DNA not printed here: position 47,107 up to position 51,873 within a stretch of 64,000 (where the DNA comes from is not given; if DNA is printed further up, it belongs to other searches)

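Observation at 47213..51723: About 1490-aa kinase-like / STAND-like / TPR / OB protein inserted antisense into the T4SS operon, with Gly replacing the Walker A lysine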

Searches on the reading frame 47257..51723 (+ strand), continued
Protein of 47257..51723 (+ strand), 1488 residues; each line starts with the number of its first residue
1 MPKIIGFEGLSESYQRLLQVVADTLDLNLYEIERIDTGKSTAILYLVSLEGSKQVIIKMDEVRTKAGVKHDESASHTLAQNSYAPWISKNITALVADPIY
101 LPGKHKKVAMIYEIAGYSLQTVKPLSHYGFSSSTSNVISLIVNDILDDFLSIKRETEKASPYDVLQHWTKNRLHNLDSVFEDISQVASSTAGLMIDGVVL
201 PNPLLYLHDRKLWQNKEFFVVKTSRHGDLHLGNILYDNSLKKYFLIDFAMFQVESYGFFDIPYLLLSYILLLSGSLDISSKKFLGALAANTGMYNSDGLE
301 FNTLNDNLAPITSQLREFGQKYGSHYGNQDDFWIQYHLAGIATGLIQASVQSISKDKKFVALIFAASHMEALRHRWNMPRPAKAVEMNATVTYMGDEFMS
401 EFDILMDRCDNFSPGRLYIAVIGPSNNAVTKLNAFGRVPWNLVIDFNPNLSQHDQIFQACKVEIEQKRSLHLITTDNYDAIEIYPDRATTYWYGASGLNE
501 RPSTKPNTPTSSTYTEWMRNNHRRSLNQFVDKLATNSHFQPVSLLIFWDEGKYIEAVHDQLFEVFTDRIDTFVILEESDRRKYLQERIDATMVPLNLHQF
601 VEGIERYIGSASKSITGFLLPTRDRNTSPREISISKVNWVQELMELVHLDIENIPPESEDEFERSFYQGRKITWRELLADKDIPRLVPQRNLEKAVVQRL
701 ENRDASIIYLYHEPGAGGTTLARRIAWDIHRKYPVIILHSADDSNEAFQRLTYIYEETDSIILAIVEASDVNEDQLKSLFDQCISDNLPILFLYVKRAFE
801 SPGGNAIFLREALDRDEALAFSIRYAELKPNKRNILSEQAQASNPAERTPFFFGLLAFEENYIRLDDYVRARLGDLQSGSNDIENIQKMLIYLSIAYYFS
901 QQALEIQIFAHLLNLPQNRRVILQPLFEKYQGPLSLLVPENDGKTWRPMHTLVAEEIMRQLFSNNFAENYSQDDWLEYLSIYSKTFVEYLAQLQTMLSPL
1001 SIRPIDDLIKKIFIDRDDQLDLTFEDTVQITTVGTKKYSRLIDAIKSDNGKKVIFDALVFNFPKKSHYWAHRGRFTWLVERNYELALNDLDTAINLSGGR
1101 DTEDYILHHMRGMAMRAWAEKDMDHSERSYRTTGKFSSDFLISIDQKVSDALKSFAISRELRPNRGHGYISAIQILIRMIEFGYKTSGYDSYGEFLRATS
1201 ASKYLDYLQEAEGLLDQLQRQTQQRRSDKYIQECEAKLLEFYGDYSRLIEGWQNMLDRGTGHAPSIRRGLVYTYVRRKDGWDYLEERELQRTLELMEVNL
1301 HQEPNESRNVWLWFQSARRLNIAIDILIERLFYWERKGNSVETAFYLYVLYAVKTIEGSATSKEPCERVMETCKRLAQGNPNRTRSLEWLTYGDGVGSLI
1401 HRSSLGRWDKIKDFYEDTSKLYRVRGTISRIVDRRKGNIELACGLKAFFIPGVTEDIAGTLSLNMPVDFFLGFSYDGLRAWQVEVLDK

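Call 47: list_cluster_members(proteins=[P0017, P0022, P0026, P0027, P0028, P0020, P0039, P0035, P0036, P0031])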
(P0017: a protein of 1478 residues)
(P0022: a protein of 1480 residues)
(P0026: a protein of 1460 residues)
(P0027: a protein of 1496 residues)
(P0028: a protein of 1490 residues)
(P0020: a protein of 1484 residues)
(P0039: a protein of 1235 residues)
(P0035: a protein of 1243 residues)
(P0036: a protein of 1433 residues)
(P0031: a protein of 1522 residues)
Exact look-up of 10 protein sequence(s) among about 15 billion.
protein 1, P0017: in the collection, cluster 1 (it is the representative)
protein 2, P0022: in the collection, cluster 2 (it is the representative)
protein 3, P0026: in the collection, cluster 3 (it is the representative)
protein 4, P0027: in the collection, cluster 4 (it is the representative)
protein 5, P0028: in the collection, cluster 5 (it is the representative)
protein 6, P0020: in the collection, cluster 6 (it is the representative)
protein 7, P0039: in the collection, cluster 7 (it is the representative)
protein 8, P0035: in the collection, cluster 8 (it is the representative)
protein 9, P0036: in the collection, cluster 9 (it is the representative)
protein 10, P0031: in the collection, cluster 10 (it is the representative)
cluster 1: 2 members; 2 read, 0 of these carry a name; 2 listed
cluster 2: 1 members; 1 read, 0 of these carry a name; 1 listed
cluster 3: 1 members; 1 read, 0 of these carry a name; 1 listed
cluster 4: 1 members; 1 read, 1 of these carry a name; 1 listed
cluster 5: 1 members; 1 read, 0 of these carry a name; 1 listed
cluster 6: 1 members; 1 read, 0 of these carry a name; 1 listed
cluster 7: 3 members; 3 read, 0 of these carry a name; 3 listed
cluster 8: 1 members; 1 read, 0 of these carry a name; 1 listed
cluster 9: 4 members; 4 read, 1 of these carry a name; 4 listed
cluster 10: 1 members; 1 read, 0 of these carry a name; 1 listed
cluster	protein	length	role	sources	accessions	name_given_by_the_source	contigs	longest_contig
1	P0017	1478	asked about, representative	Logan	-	-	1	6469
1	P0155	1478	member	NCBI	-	-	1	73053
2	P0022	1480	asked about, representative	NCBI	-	-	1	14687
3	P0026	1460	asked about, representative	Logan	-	-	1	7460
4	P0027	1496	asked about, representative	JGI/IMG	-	hypothetical protein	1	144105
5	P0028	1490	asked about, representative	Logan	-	-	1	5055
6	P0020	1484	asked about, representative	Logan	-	-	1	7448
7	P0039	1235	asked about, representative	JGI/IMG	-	-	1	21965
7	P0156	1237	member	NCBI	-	-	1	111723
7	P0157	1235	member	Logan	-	-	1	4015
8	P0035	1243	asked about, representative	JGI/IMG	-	-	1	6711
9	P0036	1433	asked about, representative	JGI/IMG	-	-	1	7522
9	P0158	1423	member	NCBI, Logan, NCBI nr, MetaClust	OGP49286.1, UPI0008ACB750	MAG: hypothetical protein A2Y79_10800 [Deltaproteobacteria bacterium RBG_13_43_22] | status=active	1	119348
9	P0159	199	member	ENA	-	-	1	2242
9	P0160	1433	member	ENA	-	-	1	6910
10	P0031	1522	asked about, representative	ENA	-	-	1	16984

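Call 48: find_encoding_contigs(protein=P0155, flank=10000, max_places=2)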
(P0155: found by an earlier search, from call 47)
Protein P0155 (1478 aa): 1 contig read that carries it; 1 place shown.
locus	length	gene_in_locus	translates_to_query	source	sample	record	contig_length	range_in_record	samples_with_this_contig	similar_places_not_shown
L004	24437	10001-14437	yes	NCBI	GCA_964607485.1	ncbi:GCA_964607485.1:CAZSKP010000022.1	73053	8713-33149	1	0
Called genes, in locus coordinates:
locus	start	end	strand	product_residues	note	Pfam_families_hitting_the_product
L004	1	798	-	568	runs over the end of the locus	-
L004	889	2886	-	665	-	-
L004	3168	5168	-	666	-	-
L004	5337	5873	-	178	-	PF00227:Proteasome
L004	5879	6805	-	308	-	PF02899:Phage_int_SAM_1, PF13102:Phage_int_SAM_5 (faint), PF13495:Phage_int_SAM_4 (weak), PF00589:Phage_integrase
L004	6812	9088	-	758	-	PF01751:Toprim, PF01131:Topoisom_bac, PF01396:Zn_ribbon_Top1, PF13408:Zn_ribbon_recom (faint), PF01396:Zn_ribbon_Top1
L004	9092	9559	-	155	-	PF05991:NYN_YacP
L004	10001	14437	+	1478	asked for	PF19974:TCAD9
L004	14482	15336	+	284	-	PF04909:Amidohydro_2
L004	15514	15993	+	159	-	PF13622:4HBT_3 (weak), PF03061:4HBT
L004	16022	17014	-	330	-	PF00083:Sugar_tr (weak), PF07690:MFS_1, PF12832:MFS_1_like (faint), PF07690:MFS_1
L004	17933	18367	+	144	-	-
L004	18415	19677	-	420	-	PF01266:DAO (faint), PF07992:Pyr_redox_2, PF00070:Pyr_redox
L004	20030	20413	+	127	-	PF13616:Rotamase_3, PF00639:Rotamase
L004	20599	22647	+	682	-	PF00989:PAS, PF13188:PAS_8 (weak), PF13426:PAS_9, PF01590:GAF, PF13185:GAF_2, PF13492:GAF_3, PF00512:HisKA, PF02518:HATPase_c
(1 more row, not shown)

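Call 49: find_encoding_contigs(protein=P0027, flank=10000, max_places=2)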
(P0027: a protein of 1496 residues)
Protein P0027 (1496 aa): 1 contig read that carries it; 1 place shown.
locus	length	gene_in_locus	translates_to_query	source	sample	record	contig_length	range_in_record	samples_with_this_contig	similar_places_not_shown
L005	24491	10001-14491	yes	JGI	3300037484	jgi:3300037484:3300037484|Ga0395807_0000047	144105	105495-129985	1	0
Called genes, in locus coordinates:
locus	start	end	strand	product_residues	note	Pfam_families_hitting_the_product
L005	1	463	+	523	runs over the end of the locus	PF13401:AAA_22 (faint), PF00004:AAA, PF07728:AAA_5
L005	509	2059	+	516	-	-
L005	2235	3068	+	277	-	-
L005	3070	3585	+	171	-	-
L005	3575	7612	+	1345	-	PF10923:BrxC_BrxD (faint)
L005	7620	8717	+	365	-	-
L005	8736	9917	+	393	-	PF01935:DUF87, PF05872:HerA_C (faint)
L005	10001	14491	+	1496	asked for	PF19974:TCAD9 (weak)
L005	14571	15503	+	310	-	PF13182:DUF4007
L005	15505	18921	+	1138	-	-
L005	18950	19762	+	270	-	PF01507:PAPS_reduct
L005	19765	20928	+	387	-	PF00266:Aminotran_5, PF01212:Beta_elim_lyase (faint)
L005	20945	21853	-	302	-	PF06114:Peptidase_M78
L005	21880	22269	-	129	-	PF04545:Sigma70_r4 (faint), PF13560:HTH_31, PF13744:HTH_37 (faint), PF01381:HTH_3, PF13443:HTH_26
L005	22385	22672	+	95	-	PF09954:DUF2188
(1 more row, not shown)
